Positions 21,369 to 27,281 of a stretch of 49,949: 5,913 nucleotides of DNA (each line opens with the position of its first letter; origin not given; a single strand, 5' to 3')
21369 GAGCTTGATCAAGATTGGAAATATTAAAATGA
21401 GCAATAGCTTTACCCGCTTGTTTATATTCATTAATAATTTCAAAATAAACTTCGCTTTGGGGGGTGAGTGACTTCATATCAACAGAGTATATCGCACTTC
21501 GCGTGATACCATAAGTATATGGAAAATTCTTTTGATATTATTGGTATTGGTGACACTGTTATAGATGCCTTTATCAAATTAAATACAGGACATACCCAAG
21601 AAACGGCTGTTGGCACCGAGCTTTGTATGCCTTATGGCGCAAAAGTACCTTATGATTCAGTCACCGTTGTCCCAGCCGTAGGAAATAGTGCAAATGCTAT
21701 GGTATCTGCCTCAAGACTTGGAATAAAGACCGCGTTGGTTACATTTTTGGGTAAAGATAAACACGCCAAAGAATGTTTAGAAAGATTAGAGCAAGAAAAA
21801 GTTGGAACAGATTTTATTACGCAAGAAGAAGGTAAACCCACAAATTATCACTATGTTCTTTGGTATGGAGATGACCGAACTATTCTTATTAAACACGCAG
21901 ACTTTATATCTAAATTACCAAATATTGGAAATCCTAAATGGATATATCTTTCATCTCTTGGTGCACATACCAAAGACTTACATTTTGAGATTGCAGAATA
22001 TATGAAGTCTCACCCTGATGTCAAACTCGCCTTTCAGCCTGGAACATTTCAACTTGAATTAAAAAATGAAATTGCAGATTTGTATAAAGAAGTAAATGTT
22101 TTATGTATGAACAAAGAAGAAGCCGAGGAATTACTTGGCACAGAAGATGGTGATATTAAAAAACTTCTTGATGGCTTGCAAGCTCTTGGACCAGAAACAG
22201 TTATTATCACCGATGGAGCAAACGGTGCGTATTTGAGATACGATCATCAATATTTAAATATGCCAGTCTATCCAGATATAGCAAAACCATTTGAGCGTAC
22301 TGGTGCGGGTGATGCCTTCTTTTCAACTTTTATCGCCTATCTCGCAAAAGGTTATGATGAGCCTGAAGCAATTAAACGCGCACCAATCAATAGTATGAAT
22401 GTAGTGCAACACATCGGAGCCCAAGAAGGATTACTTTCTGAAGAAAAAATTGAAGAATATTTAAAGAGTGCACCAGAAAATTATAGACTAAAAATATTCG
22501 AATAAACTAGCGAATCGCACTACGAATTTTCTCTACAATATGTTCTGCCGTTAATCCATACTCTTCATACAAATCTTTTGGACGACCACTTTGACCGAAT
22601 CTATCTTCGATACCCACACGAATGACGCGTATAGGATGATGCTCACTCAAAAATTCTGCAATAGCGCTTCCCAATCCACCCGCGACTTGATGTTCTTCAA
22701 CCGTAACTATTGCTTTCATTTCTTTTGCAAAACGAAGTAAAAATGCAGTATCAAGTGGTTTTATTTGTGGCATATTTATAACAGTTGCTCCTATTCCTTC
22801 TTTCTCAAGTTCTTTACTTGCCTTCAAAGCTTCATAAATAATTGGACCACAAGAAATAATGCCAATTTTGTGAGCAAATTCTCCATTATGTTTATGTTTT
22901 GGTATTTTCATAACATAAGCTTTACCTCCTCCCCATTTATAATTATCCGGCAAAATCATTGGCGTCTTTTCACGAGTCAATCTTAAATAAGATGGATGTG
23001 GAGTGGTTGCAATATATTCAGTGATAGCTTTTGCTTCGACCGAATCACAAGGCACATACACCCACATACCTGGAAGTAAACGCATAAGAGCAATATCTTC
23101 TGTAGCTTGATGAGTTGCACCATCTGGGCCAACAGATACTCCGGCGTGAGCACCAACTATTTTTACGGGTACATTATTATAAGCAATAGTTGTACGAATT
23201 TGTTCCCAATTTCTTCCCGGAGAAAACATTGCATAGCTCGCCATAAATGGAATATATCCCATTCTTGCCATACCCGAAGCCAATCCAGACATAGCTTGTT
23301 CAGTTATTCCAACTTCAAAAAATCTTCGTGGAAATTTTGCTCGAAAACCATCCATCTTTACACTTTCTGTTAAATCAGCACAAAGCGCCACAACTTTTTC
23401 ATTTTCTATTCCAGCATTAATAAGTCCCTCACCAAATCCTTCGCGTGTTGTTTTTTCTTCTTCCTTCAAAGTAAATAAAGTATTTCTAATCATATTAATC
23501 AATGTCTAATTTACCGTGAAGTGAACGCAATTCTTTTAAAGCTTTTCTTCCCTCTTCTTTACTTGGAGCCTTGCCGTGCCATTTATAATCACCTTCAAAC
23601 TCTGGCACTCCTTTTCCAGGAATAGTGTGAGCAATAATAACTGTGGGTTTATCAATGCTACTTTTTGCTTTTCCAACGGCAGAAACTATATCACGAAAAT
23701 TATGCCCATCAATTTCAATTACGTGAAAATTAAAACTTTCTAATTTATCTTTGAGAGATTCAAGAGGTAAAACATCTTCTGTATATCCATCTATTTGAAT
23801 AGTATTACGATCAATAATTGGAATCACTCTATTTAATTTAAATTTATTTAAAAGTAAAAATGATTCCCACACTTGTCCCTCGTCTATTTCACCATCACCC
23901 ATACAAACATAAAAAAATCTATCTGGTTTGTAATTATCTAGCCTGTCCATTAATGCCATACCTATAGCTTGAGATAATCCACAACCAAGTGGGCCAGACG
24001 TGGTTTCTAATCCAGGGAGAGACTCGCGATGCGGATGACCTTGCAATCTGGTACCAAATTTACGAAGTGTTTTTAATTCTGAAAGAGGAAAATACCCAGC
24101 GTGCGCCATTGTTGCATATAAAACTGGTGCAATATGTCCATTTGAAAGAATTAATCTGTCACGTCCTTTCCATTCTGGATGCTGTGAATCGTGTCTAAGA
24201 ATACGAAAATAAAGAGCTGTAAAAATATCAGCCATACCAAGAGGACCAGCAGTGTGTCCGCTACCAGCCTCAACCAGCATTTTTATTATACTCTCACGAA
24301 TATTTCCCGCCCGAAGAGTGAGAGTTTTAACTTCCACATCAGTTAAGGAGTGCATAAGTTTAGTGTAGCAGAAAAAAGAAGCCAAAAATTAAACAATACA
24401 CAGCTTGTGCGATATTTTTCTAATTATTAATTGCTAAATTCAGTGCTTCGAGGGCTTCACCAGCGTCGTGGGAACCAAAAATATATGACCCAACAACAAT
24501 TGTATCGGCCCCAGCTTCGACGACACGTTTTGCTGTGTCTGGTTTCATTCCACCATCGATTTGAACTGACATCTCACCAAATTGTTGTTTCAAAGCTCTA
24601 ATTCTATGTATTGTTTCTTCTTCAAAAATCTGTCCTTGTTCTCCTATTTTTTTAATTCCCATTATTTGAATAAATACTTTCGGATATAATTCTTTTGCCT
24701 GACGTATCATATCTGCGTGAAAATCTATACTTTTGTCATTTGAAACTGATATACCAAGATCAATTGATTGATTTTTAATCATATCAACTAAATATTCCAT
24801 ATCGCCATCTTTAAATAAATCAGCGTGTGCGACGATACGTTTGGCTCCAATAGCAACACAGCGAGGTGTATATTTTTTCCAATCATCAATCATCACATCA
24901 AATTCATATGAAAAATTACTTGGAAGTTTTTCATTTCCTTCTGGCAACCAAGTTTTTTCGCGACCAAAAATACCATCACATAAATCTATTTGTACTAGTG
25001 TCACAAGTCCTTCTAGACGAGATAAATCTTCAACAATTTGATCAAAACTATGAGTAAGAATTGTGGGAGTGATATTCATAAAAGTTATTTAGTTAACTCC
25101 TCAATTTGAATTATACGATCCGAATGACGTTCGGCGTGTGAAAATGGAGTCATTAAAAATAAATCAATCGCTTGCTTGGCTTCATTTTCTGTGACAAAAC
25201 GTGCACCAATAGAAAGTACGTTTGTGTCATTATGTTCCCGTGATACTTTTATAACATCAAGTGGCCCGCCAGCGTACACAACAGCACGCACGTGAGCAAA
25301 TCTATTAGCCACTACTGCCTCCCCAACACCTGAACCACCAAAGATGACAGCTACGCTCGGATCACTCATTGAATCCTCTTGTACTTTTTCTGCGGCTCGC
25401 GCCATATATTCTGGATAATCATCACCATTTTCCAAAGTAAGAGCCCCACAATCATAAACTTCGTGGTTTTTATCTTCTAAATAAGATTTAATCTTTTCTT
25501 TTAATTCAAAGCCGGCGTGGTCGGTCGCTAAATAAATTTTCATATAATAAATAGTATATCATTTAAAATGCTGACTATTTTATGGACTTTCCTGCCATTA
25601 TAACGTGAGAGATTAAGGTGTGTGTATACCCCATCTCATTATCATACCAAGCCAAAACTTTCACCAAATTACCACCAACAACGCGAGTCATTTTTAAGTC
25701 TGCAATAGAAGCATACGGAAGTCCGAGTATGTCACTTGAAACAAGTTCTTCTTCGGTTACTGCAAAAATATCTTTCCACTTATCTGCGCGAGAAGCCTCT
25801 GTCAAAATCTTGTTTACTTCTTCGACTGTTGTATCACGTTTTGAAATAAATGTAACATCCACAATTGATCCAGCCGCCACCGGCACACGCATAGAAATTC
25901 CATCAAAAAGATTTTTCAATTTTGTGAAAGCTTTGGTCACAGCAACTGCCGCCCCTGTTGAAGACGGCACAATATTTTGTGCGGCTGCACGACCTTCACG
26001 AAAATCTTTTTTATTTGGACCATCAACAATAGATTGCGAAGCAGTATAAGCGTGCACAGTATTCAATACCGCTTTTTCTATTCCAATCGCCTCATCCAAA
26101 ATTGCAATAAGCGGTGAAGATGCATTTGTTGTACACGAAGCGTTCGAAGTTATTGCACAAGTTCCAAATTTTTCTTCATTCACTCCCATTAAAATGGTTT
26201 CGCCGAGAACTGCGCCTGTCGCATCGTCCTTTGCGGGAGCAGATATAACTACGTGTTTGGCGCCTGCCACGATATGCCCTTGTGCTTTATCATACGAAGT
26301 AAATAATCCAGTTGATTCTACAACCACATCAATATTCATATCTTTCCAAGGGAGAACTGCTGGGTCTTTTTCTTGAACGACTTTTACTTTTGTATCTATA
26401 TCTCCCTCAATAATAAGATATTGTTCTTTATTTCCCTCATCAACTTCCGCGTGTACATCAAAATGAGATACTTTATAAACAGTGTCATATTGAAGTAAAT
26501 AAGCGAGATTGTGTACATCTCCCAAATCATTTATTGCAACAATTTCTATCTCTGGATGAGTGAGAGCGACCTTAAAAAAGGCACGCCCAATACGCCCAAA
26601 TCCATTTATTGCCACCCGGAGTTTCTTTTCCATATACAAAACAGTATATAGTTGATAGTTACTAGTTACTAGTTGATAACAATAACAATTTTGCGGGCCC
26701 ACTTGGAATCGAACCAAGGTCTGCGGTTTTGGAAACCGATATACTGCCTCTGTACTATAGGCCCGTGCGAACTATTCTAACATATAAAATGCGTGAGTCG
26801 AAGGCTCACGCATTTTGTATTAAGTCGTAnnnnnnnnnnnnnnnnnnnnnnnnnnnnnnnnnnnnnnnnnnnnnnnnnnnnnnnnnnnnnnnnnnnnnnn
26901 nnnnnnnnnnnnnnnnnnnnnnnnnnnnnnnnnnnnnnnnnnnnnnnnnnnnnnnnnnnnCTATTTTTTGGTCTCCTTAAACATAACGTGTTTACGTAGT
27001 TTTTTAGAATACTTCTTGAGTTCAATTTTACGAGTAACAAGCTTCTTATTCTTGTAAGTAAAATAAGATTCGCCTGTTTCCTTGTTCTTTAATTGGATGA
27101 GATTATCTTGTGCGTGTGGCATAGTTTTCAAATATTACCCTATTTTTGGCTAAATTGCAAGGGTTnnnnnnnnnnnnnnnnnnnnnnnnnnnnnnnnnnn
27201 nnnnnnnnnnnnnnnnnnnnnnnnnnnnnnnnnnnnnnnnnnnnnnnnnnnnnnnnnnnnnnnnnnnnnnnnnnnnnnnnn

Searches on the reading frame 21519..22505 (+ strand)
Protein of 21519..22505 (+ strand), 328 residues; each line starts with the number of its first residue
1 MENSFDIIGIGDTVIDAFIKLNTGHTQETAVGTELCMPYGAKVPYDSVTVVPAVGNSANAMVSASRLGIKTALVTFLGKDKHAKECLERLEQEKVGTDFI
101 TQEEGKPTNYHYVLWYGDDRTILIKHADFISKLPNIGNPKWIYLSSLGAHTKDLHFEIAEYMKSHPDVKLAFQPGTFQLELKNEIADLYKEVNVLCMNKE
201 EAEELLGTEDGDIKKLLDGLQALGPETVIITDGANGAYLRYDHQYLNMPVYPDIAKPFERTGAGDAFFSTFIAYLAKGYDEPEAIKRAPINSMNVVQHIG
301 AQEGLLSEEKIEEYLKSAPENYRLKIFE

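Call 9: search_protein_families(library=pfam, max_evalue=0.001, proteins=[window:21519-22505:+])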
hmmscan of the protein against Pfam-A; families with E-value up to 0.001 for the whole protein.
window:21519-22505:+ (328 aa): 2 families
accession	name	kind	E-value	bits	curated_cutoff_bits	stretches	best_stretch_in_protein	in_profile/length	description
PF00294.29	PfkB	-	1.9e-36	126.4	25.8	1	55-304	37-298/302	pfkB family carbohydrate kinase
PF08543.17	Phos_pyr_kin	-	1.1e-06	28.6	27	1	185-288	112-224/246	Phosphomethylpyrimidine kinase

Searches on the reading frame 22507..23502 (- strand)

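Call 9: search_protein_families(library=pfam, max_evalue=0.001, proteins=[window:22507-23502:-])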
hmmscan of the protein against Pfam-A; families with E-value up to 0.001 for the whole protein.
window:22507-23502:- (331 aa): 3 families
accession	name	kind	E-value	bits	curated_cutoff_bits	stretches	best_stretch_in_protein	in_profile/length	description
PF02779.29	Transket_pyr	-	3.6e-40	137.9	27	1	17-181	3-173/174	Transketolase, pyrimidine binding domain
PF02780.25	Transketolase_C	-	2e-29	102.5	25.9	1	211-322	10-124/124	Transketolase, C-terminal domain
PF22613.1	Transketolase_C_1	-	6.6e-08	33.2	27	1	210-318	11-113/113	Transketolase-like TK C-terminal domain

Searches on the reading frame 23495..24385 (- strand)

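Call 9: search_protein_families(library=pfam, max_evalue=0.001, proteins=[window:23495-24385:-])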
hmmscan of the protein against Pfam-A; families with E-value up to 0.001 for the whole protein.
window:23495-24385:- (296 aa): 4 families
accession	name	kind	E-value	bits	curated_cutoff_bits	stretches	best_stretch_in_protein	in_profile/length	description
PF00456.26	Transketolase_N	-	3.4e-58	197.7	22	1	29-285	9-273/334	Transketolase, thiamine diphosphate binding domain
PF13292.11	DXP_synthase_N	-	1.7e-08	34.5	21.2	1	12-198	8-175/274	1-deoxy-D-xylulose-5-phosphate synthase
PF09364.15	XFP_N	-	3.1e-05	23.4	23.7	1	123-233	132-240/364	XFP N-terminal domain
PF00676.26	E1_dh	-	5.2e-05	22.8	22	1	116-242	87-209/300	Dehydrogenase E1 component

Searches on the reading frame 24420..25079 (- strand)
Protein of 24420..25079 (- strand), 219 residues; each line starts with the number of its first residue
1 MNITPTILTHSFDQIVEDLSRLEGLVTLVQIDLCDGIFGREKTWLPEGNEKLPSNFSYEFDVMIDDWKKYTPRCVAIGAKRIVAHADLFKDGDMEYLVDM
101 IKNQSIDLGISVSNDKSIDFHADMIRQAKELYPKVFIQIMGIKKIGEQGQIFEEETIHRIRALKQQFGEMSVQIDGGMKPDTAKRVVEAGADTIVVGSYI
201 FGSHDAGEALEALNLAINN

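Call 9: search_protein_families(library=pfam, max_evalue=0.001, proteins=[window:24420-25079:-])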
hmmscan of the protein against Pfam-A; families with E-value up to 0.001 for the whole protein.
window:24420-25079:- (219 aa): 2 families
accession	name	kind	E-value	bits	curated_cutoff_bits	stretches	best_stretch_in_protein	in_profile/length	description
PF00834.25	Ribul_P_3_epim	-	3.1e-20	72.9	21.1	1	3-201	2-198/198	Ribulose-phosphate 3 epimerase family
PF00215.30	OMPdecase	-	0.00026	21.4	27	1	149-212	157-220/221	Orotidine 5'-phosphate decarboxylase / HUMPS family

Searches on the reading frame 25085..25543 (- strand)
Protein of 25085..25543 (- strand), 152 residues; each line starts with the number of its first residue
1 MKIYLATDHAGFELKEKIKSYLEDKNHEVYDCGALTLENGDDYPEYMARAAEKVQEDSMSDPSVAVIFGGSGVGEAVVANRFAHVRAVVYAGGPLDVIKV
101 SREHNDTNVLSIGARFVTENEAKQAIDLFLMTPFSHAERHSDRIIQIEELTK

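Call 9: search_protein_families(library=pfam, max_evalue=0.001, proteins=[window:25085-25543:-])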
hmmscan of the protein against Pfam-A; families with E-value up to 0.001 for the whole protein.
window:25085-25543:- (152 aa): 1 family
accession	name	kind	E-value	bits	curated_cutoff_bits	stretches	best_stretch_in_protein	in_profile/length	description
PF02502.23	LacAB_rpiB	-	1.6e-36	125.8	24.7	1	3-147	1-138/138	Ribose/Galactose Isomerase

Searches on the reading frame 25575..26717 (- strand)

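Call 9: search_protein_families(library=pfam, max_evalue=0.001, proteins=[window:25575-26717:-])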
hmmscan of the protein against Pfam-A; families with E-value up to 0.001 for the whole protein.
window:25575-26717:- (380 aa): 2 families
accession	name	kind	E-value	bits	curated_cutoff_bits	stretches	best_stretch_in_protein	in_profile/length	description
PF02800.25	Gp_dh_C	-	7.1e-52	175.6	24.4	1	202-358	3-158/158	Glyceraldehyde 3-phosphate dehydrogenase, C-terminal domain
PF00044.30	Gp_dh_N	-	1.2e-32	112.6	31.7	1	34-141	2-100/101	Glyceraldehyde 3-phosphate dehydrogenase, NAD binding domain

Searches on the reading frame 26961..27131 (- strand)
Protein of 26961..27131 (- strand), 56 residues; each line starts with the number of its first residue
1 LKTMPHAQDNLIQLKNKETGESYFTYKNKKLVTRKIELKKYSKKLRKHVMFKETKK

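Call 10: search_protein_families(library=pfam, max_evalue=0.001, proteins=[window:26961-27131:-])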
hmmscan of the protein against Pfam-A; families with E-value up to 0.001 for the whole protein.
window:26961-27131:- (56 aa): 1 family
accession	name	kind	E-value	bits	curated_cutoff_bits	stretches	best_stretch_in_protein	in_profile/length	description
PF00471.26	Ribosomal_L33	-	5.3e-12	46.3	25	1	11-55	2-47/47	Ribosomal protein L33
